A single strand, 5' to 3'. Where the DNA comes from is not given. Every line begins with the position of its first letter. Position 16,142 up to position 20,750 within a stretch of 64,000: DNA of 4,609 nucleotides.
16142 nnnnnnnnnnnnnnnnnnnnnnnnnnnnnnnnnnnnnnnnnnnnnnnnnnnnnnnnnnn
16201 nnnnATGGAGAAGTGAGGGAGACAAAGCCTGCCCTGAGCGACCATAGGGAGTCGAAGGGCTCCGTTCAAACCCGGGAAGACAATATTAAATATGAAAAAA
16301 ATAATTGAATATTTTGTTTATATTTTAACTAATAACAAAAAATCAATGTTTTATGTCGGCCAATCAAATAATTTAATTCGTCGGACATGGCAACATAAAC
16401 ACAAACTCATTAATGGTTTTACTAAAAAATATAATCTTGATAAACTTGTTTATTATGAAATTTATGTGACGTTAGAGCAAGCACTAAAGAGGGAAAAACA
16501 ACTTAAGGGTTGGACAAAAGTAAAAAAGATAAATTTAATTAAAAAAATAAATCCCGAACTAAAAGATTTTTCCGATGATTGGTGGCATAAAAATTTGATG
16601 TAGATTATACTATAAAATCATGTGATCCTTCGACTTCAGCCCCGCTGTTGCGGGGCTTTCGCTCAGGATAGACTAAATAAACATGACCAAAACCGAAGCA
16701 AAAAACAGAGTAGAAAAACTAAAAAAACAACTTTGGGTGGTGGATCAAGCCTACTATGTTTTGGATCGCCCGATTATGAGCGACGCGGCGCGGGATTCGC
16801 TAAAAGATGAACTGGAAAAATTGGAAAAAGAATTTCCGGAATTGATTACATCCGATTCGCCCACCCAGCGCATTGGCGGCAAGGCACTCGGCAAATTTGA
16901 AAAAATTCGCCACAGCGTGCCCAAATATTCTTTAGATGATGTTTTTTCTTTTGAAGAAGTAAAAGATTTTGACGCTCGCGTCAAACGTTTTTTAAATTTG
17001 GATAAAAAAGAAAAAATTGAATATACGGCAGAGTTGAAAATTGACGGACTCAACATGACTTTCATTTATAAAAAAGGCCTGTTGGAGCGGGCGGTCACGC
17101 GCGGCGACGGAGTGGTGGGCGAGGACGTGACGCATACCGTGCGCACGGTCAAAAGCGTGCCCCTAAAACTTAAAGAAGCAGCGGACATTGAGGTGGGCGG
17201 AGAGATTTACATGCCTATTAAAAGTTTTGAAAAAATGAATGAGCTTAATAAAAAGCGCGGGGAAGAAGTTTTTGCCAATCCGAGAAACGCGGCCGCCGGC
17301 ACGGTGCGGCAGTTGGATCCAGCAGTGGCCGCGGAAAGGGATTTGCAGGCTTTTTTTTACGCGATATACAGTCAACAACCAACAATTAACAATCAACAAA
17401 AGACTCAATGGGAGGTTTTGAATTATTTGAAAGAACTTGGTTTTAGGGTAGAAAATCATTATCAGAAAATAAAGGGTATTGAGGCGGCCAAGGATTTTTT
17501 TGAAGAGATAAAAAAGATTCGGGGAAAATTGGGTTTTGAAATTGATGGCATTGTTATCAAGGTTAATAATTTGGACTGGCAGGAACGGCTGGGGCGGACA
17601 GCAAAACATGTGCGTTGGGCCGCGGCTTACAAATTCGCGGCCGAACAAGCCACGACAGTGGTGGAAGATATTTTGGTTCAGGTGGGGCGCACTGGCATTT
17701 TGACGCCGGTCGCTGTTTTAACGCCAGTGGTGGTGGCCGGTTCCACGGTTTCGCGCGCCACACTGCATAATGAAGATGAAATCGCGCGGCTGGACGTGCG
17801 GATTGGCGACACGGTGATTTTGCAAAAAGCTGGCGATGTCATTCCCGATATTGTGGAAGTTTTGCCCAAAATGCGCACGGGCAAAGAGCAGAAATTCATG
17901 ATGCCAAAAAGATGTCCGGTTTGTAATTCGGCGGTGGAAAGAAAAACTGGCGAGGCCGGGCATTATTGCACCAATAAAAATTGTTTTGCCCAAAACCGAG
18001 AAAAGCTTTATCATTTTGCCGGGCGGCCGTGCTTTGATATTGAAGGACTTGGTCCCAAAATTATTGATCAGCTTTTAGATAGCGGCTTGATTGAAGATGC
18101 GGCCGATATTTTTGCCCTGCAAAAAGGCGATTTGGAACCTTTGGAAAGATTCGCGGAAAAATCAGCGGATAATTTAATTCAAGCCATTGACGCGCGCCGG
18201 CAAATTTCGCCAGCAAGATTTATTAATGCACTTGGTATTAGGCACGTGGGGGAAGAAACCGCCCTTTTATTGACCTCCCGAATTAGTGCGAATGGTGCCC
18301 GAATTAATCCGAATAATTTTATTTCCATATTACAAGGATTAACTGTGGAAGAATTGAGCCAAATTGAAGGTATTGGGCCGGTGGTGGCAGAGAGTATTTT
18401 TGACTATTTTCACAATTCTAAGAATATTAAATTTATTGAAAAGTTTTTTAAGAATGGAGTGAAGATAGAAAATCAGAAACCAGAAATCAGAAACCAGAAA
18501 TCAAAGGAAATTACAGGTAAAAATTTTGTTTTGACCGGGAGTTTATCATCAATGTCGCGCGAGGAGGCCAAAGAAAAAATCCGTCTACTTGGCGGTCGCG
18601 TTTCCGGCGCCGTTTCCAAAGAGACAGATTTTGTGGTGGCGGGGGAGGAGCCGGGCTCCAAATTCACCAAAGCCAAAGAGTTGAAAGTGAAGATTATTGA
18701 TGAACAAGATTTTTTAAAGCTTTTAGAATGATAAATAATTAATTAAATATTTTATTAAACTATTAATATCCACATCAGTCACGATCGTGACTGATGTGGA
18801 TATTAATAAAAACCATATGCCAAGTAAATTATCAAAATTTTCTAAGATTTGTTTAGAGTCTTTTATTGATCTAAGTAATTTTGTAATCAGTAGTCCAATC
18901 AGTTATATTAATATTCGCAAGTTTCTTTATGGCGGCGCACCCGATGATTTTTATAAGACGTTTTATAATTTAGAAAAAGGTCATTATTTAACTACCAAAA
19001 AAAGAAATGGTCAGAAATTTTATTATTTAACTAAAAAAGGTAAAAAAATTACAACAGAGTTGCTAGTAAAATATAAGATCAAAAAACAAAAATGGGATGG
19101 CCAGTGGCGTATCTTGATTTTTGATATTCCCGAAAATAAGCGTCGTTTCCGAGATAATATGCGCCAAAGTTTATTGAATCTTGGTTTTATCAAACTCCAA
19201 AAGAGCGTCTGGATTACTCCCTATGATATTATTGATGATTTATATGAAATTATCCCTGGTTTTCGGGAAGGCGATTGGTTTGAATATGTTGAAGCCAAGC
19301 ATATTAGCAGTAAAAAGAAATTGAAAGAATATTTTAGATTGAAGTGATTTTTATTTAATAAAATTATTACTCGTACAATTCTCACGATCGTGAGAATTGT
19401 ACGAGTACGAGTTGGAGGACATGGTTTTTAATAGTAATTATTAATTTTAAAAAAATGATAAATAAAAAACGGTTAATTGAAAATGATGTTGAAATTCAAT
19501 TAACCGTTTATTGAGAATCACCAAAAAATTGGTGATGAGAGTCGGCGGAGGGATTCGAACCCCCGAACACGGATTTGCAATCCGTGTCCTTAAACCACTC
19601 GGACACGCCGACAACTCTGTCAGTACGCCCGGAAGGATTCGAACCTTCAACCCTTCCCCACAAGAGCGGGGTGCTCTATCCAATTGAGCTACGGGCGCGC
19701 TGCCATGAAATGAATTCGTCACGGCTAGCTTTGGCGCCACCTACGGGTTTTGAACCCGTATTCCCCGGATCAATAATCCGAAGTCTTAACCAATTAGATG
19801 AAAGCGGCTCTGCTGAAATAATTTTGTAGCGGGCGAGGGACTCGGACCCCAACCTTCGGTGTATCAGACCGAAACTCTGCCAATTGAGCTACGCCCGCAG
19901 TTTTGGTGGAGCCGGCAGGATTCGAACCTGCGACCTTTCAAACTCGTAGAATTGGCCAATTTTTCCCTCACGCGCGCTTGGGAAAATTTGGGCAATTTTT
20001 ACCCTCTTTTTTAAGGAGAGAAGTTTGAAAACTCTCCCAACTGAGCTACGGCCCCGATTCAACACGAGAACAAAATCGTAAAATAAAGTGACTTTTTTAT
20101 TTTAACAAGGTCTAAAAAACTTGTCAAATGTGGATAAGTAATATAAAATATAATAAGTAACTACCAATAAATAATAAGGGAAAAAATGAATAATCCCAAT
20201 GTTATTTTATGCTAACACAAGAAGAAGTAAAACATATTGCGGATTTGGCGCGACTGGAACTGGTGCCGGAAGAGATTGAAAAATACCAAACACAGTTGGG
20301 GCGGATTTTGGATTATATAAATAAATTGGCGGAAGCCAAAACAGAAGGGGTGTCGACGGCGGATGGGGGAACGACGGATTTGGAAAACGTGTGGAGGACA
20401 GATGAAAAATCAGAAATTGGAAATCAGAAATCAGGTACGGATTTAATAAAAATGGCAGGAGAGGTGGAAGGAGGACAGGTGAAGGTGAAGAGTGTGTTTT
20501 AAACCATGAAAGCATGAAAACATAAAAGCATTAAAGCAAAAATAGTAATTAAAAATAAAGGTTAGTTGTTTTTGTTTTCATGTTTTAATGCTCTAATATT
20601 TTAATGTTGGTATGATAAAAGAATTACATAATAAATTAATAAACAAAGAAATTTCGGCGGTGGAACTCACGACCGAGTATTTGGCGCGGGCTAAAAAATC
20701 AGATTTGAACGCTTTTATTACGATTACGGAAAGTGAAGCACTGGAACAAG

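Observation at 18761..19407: PaaX-like (wHTH plus Cas2-fold) gene bracketed by two long perfect palindromes sharing a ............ core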

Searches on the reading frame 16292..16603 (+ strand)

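Call 12: search_protein_families(library=ncbifam, proteins=[window:16292-16603:+], max_evalue=0.1)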
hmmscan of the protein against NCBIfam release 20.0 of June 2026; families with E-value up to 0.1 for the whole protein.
window:16292-16603:+ (103 aa): 2 families
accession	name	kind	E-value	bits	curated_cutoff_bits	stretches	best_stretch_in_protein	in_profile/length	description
TIGR01453.1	grpIintron_endo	subfamily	6.7e-05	23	56.05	1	8-71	3-75/215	group I intron endonuclease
NF042947.1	3PPDioc_HcaF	equivalog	0.038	13.9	230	1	5-54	116-163/172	3-phenylpropionate/cinnamic acid dioxygenase subunit beta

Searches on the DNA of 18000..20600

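Call 70: search_rna_families(source=window, start=18000, end=20600, threshold=evalue, max_evalue=0.1)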
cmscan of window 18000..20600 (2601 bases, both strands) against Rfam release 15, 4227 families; matches with E-value up to 0.1: 11.
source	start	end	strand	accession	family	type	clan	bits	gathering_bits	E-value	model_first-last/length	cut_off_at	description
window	19540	19612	-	RF00005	tRNA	Gene; tRNA;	CL00001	58.7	29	1.6e-11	1-71/71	no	tRNA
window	19828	19898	-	RF00005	tRNA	Gene; tRNA;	CL00001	55.8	29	1e-10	1-71/71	no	tRNA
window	19624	19698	-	RF00005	tRNA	Gene; tRNA;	CL00001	54.1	29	3e-10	1-71/71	no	tRNA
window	19735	19808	-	RF00005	tRNA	Gene; tRNA;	CL00001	47.3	29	2.2e-08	1-71/71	no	tRNA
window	19904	20055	-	RF00023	tmRNA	Gene;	CL00001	32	47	1.6e-10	1-374/374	no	transfer-messenger RNA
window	18761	18882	+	RF02579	tsr26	Gene; sRNA;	-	31.5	141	0.021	1-122/122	no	S. aureus tsr26 small RNA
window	19369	19595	-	RF02377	SurA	Gene; sRNA;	-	28.9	100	2.9e-05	1-279/279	no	SurA sRNA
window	19539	19612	+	RF04354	Plastid-ycf2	Cis-reg;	-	28.4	65.7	0.004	1-75/75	no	Plastid-ycf2 5UTR RNA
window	19623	19698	+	RF04354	Plastid-ycf2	Cis-reg;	-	27.9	65.7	0.0054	1-75/75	no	Plastid-ycf2 5UTR RNA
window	19872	19937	-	RF02553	YrlA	Gene; sRNA;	-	24.9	69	0.022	25-83/114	no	Y RNA-like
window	18763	18807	-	RF04208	MIR8742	Gene; miRNA;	-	23.7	130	0.059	1-131/131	no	MIR8742 microRNA precursor family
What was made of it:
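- Tried and rejected: No family reached threshold for either palindrome (call 70).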

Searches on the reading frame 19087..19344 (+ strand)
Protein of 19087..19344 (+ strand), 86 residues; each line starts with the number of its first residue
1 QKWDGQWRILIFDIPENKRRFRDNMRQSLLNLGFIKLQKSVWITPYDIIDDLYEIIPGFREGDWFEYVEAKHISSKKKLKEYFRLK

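Call 82: search_solved_structures(query=window:19087-19344:+, max_evalue=10, show_alignments=4)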
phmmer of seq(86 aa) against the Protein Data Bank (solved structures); distinct sequences matched with E-value up to 10: 2.
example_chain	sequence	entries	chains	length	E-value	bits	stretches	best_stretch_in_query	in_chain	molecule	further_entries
6q1i_A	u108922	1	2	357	0.2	15.1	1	30-81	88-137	Endoglucanase A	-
3kfw_X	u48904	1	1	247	0.77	13.2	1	2-52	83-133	Uncharacterized protein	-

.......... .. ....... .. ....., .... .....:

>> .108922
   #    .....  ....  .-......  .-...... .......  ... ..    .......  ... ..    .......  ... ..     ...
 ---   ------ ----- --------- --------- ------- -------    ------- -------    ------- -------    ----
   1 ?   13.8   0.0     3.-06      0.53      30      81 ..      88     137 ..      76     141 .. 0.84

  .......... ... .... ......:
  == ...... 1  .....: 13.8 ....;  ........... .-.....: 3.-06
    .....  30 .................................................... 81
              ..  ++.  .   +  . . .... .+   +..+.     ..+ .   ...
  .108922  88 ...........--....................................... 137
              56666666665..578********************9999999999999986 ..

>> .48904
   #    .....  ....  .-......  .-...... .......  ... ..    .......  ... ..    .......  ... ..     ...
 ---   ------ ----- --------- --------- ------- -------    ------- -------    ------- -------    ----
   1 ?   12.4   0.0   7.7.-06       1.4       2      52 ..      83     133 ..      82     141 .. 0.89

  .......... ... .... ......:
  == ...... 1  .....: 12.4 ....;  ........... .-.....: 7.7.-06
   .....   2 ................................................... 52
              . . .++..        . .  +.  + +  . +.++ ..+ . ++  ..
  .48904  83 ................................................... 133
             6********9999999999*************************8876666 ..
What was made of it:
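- Tried and rejected: It found nothing useful (call 82).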
